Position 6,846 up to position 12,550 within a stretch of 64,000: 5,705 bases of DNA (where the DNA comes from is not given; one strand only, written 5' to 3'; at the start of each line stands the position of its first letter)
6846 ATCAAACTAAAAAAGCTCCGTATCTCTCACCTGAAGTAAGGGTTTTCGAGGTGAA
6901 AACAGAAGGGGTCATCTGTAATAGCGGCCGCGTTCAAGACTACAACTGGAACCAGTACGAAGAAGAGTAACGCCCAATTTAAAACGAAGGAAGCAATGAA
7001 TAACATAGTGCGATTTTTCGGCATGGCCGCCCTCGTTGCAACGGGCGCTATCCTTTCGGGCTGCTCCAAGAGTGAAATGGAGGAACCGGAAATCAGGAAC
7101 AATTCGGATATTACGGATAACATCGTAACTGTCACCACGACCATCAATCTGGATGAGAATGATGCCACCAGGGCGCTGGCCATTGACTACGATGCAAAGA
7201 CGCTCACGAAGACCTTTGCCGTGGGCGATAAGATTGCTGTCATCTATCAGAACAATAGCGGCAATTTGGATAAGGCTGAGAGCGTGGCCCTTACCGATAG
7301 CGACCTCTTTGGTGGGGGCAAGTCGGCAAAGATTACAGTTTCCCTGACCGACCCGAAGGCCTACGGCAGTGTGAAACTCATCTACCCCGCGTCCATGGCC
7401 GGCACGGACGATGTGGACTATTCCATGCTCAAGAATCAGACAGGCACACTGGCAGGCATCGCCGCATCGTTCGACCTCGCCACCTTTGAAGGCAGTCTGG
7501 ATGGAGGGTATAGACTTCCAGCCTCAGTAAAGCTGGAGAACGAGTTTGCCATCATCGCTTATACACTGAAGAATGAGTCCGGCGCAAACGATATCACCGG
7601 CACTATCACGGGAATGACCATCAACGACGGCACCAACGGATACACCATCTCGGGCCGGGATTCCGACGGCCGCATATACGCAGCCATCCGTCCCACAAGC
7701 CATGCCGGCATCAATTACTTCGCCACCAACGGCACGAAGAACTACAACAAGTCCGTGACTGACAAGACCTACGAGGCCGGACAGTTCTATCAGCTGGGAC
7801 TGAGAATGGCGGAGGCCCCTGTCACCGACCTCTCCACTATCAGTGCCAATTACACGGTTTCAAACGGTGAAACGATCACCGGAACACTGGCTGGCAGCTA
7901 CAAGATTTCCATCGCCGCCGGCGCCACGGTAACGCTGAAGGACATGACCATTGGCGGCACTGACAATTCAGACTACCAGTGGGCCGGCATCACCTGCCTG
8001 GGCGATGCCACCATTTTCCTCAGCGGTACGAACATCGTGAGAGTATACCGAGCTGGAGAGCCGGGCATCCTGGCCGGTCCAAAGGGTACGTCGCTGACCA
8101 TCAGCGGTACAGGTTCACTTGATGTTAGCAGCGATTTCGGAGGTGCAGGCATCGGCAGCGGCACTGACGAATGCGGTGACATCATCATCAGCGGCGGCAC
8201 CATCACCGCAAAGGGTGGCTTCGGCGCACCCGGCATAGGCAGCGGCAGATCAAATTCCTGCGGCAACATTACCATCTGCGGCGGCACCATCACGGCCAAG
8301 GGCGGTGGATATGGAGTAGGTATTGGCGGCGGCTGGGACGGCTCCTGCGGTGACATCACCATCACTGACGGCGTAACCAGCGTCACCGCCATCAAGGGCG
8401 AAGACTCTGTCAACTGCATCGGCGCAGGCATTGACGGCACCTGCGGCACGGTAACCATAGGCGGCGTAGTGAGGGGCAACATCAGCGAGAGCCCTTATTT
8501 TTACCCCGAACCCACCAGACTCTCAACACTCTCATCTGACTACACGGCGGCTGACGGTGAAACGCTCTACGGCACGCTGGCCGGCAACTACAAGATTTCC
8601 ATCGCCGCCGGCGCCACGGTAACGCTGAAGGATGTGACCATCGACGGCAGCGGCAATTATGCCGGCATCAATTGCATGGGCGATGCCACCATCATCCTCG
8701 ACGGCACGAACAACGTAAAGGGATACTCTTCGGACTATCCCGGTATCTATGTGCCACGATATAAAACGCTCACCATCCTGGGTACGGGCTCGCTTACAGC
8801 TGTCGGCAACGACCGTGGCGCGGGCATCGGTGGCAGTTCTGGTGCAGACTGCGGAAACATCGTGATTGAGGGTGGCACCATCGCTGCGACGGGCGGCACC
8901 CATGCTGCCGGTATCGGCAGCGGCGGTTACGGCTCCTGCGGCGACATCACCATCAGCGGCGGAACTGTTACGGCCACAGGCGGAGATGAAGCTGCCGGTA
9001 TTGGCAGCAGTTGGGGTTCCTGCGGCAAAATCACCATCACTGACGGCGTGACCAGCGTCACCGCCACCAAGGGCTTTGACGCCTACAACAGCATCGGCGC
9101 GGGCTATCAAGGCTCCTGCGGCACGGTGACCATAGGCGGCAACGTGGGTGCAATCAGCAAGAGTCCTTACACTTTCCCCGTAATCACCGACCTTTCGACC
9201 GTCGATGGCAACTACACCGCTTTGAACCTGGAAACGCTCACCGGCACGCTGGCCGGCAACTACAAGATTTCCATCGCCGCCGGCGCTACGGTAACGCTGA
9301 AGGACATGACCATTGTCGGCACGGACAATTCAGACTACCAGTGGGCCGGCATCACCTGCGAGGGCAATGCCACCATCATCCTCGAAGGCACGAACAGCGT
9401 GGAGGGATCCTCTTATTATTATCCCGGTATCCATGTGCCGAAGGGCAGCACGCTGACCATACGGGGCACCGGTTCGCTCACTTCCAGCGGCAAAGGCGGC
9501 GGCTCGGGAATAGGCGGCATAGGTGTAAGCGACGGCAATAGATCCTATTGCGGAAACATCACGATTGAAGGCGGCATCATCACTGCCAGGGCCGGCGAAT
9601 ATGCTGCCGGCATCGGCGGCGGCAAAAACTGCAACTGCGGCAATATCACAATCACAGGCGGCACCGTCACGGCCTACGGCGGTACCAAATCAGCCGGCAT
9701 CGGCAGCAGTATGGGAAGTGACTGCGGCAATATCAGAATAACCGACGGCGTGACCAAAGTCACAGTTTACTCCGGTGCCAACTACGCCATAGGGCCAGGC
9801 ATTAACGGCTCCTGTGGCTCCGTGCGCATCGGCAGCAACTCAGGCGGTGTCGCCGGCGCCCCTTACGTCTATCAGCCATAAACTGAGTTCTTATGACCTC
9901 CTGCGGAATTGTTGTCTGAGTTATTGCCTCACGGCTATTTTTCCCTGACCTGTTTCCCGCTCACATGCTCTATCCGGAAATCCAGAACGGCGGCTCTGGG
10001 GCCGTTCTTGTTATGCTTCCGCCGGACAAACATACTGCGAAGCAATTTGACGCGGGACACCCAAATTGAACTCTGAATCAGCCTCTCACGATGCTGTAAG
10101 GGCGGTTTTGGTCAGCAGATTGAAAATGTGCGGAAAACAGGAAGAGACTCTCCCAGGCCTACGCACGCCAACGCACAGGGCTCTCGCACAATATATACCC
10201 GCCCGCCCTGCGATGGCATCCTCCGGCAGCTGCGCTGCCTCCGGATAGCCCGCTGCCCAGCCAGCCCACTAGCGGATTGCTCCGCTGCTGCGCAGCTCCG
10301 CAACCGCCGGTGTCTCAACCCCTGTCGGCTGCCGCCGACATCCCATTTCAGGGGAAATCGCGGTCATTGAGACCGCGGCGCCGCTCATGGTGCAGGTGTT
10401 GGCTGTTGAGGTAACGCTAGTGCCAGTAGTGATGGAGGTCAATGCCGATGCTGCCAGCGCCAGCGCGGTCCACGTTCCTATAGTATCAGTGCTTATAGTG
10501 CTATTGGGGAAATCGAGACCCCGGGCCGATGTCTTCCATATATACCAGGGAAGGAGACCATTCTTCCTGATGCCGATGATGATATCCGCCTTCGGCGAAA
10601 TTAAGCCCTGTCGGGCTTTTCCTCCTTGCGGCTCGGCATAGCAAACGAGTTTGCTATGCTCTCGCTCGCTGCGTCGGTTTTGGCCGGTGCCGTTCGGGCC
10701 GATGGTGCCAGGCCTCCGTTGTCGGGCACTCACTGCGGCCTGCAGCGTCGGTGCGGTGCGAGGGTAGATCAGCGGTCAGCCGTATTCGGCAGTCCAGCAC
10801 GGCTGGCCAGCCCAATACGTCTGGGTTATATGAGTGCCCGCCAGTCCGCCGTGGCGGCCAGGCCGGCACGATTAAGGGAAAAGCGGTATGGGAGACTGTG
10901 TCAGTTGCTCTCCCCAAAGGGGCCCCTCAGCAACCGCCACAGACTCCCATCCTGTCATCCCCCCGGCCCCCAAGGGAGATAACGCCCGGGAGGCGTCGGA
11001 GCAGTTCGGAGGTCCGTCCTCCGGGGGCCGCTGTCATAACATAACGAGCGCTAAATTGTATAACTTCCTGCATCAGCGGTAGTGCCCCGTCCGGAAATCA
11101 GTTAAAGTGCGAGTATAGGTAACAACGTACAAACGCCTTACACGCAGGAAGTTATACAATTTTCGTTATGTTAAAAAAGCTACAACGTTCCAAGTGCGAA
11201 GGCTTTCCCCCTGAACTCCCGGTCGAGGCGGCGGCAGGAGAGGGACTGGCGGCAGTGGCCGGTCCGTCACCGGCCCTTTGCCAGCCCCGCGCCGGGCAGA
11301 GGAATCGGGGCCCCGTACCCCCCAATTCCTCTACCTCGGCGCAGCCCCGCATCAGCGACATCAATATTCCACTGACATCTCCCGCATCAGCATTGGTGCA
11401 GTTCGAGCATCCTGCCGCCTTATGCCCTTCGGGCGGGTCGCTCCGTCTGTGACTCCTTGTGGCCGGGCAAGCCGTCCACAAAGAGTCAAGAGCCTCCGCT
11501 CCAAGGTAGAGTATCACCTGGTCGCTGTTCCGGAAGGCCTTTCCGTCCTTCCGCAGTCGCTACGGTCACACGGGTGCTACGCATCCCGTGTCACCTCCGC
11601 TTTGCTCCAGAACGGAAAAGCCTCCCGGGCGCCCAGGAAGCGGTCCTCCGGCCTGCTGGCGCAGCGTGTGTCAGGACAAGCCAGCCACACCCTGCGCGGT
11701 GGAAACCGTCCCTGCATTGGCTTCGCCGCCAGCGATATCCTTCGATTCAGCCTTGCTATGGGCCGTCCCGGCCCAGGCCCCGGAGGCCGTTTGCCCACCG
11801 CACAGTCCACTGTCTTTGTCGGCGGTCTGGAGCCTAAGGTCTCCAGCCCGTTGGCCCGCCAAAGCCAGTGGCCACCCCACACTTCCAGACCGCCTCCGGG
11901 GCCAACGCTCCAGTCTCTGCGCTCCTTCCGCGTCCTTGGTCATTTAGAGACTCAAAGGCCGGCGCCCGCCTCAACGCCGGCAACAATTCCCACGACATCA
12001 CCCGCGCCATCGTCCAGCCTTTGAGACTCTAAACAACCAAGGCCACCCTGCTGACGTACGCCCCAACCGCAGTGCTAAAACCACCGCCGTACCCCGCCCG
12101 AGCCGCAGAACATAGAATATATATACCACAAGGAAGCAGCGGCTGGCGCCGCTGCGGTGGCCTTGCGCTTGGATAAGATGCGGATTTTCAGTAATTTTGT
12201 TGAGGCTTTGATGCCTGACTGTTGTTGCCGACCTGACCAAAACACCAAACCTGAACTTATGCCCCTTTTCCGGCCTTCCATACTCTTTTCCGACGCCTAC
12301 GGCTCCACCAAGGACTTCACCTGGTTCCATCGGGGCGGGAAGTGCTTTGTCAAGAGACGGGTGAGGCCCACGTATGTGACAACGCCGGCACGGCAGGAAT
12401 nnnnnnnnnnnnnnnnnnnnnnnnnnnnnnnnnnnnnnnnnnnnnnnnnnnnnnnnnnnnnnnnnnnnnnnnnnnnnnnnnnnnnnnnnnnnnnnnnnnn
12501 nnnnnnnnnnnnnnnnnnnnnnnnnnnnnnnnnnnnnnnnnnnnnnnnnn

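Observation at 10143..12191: About 2 kb of GC-rich sequence with no credible ORF: candidate very large structured RNA next to a phage-like paralog cluster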

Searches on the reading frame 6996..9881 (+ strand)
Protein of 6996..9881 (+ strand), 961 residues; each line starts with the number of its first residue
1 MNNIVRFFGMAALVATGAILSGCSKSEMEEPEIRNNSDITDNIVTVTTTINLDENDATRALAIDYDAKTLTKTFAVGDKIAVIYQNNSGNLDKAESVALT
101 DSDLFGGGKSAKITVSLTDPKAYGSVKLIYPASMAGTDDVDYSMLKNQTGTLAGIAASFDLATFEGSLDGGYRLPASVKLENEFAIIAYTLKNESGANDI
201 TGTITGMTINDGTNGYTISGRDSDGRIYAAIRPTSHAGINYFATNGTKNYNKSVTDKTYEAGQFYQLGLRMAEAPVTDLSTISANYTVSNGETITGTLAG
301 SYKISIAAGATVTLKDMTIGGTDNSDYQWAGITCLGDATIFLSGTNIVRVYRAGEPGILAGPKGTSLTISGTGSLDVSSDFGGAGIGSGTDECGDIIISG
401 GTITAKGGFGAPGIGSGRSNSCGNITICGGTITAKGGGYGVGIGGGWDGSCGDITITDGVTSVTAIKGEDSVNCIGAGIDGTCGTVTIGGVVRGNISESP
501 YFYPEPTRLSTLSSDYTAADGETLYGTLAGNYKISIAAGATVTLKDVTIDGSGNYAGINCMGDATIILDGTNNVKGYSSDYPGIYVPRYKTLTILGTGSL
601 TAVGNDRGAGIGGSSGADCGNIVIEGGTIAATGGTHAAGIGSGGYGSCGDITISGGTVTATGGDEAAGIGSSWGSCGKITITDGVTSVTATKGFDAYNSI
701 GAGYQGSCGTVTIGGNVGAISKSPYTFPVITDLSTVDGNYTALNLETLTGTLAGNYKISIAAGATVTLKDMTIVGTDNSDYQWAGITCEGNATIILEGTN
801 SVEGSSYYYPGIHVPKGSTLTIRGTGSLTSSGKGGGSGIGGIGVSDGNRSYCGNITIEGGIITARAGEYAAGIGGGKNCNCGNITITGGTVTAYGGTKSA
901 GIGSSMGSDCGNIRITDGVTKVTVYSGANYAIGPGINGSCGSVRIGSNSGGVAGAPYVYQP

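Call 9: search_protein_families(library=pfam, proteins=[window:6996-9881:+], max_evalue=0.01)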
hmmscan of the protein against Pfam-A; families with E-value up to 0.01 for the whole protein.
window:6996-9881:+ (961 aa): 1 family
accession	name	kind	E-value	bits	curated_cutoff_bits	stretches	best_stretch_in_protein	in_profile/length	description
PF18889.6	Beta_helix_3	-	4.2e-19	68.6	27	4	651-672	1-19/20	Beta helix repeat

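Call 10: search_protein_families(library=phrogs, proteins=[window:6996-9881:+], max_evalue=0.01)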
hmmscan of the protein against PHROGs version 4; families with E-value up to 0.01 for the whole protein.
window:6996-9881:+ (961 aa): 0 families

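Call 18: find_encoding_contigs(protein=window:6996-9881:+, flank=10000, max_places=10)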
Protein window:6996-9881:+ (961 aa): 4 contigs read that carry it; 3 places shown.
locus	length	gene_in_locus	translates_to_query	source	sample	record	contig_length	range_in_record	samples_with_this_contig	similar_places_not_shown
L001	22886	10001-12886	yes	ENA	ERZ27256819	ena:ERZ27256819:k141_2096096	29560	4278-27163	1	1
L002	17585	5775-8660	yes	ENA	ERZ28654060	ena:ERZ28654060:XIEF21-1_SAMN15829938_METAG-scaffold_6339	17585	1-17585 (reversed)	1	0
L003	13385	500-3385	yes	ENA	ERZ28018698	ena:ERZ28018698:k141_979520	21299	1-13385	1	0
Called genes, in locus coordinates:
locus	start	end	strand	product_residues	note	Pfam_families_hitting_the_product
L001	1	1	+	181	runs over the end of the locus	-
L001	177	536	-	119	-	-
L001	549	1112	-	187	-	-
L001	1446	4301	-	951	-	-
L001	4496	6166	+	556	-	PF12833:HTH_18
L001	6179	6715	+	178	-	-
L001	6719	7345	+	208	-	-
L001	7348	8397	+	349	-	PF12710:HAD (weak)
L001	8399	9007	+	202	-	-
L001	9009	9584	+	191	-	-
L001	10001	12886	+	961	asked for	PF18889:Beta_helix_3 (weak)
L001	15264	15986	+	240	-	-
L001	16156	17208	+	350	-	-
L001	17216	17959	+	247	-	-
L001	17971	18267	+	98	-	-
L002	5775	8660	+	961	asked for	PF18889:Beta_helix_3 (weak)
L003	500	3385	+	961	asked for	PF18889:Beta_helix_3 (weak)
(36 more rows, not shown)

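Call 59: search_protein_families(library=padloc, proteins=[window:6996-9881:+], max_evalue=0.1)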
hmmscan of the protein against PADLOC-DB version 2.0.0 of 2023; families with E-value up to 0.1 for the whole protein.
window:6996-9881:+ (961 aa): 0 families

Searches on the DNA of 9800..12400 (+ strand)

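Call 8: search_rna_families(source=window, start=9800, end=12400, threshold=evalue, max_evalue=10)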
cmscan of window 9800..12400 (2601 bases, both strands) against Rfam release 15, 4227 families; matches with E-value up to 10: 10.
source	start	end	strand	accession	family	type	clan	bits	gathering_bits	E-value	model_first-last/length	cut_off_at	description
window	11283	11346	-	RF00707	mir-197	Gene; miRNA;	-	20.5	74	3.5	1-75/75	no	mir-197 microRNA precursor family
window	10874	10964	-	RF03964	mir-H1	Gene; miRNA;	-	20.3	97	4.5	1-85/85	no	mir-H1 microRNA precursor family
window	11242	11288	-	RF03791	mir-4526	Gene; miRNA;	-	19.7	100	2.9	1-87/87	no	mir-4526 microRNA precursor family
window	10881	10957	+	RF03349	mir-3151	Gene; miRNA;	-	19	83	7.4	1-85/85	no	mir-3151 microRNA precursor family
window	10878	10962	-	RF00771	mir-185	Gene; miRNA;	-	18.5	60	4.9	1-79/79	no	mir-185 microRNA precursor family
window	10316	10377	+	RF01679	P36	Gene; sRNA;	-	16.9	36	3.9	1-61/61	no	Pseudomonas sRNA P36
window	11449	11487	-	RF03919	mir-1540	Gene; miRNA;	-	16.2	90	9.5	1-59/59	no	mir-1540 microRNA precursor family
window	10304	10372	-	RF01516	v-snoRNA-1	Gene; snRNA; snoRNA; CD-box;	-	15.4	75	7.5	1-65/65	no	Human herpesvirus 1 small nucleolar RNA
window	11726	11813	+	RF02487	GlsR24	Gene; snRNA; snoRNA; HACA-box;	-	14.1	100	2.8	1-147/147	no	Small nucleolar RNA GlsR24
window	10572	10613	+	RF01126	sR41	Gene; snRNA; snoRNA; CD-box;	-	13.1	54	6.4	1-53/53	no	Small nucleolar RNA sR41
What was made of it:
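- On Named large bacterial RNAs in Rfam (GOLLD, ROOL, OLE, HEARO, raiA and others): cmscan of the tract on both strands at E<=10 gave only miRNA-like hairpin noise (call 8).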

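Call 114: search_dna_similar(query=window:10873-12198:+, collection=phages, mode=distant, max_rows=10)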
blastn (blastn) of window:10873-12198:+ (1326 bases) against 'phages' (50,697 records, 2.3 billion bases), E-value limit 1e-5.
No match.
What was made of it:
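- Closest known: GOLLD and ROOL RNAs. Different: Absent from phage genome records (call 114).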

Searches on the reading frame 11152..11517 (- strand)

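Call 15: search_protein_families(library=pfam, proteins=[window:11152-11517:-], max_evalue=1)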
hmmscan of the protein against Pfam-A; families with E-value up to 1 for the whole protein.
window:11152-11517:- (121 aa): 1 family
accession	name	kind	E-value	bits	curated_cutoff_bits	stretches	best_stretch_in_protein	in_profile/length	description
PF14431.12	YwqJ-deaminase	-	0.17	12.5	25.9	1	21-41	110-130/138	YwqJ-like deaminase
